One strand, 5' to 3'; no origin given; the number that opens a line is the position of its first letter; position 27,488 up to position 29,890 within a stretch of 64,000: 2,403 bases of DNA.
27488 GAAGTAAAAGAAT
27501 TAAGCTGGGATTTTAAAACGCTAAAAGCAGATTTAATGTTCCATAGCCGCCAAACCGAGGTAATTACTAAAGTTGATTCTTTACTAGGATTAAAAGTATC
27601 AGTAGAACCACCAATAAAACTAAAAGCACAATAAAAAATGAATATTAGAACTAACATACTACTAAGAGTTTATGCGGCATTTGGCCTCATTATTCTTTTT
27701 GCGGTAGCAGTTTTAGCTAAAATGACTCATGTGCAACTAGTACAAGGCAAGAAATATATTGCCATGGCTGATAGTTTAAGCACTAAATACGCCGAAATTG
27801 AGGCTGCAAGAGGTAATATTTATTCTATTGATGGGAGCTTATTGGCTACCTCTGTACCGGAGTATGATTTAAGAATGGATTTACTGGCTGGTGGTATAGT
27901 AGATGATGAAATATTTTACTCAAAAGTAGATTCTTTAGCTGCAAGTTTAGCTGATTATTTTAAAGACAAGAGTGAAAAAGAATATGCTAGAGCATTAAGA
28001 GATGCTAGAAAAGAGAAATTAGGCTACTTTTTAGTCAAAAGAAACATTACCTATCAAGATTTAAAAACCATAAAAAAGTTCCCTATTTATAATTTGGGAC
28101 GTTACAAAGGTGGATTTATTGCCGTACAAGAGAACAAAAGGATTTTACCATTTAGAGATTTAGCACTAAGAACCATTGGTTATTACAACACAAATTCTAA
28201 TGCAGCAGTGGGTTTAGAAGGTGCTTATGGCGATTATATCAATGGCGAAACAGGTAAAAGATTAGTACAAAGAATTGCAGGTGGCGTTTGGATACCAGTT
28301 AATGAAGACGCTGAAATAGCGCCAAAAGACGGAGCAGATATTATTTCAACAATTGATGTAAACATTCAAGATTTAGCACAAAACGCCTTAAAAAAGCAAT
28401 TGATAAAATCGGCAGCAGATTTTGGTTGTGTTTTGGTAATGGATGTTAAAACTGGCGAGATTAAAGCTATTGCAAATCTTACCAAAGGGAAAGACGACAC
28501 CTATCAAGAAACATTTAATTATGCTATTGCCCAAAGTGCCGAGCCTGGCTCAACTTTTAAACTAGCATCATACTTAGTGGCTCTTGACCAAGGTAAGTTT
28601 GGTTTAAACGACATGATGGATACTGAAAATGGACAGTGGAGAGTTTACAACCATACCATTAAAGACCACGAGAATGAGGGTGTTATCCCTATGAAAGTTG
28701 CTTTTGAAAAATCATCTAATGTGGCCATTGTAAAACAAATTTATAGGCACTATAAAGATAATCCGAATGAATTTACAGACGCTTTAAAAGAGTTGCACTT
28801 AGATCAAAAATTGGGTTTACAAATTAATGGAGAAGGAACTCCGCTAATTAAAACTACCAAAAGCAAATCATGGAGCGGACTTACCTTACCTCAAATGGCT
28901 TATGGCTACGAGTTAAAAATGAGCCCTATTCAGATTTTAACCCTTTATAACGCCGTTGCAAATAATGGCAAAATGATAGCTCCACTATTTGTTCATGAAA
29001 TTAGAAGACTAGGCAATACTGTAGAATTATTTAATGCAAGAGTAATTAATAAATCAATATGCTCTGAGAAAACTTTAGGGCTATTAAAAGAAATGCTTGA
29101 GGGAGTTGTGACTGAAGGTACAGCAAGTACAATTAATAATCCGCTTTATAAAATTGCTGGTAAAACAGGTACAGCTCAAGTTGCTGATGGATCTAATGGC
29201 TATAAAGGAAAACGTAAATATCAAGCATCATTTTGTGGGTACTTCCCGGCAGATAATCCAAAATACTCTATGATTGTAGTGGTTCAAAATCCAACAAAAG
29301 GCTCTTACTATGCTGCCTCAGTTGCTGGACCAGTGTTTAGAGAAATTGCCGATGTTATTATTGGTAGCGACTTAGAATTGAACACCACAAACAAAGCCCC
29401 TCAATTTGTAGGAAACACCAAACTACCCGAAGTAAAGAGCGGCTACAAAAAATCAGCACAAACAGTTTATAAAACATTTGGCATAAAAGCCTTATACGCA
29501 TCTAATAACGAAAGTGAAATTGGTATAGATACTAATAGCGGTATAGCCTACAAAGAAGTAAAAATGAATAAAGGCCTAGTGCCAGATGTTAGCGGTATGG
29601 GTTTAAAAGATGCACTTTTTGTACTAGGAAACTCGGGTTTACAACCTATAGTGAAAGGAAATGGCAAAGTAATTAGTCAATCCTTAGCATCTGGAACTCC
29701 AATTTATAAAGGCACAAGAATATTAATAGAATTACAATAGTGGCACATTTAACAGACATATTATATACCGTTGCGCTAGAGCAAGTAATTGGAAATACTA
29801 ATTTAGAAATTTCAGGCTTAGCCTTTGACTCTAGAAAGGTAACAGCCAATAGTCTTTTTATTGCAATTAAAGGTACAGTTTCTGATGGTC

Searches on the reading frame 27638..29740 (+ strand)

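Call 5: search_protein_families(library=pfam, proteins=[window:27638-29740:+])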
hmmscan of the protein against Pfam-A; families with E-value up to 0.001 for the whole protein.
window:27638-29740:+ (700 aa): 3 families
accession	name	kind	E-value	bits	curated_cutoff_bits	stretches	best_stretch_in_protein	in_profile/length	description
PF00905.27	Transpeptidase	-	5.6e-61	206.8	22.1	1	263-571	1-298/299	Penicillin binding protein transpeptidase domain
PF03793.24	PASTA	-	2.9e-11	43.6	23.2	1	648-699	3-62/64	PASTA domain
PF03717.20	PBP_dimer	-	7.9e-10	39.9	24.4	1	54-211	2-168/180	Penicillin-binding Protein dimerisation domain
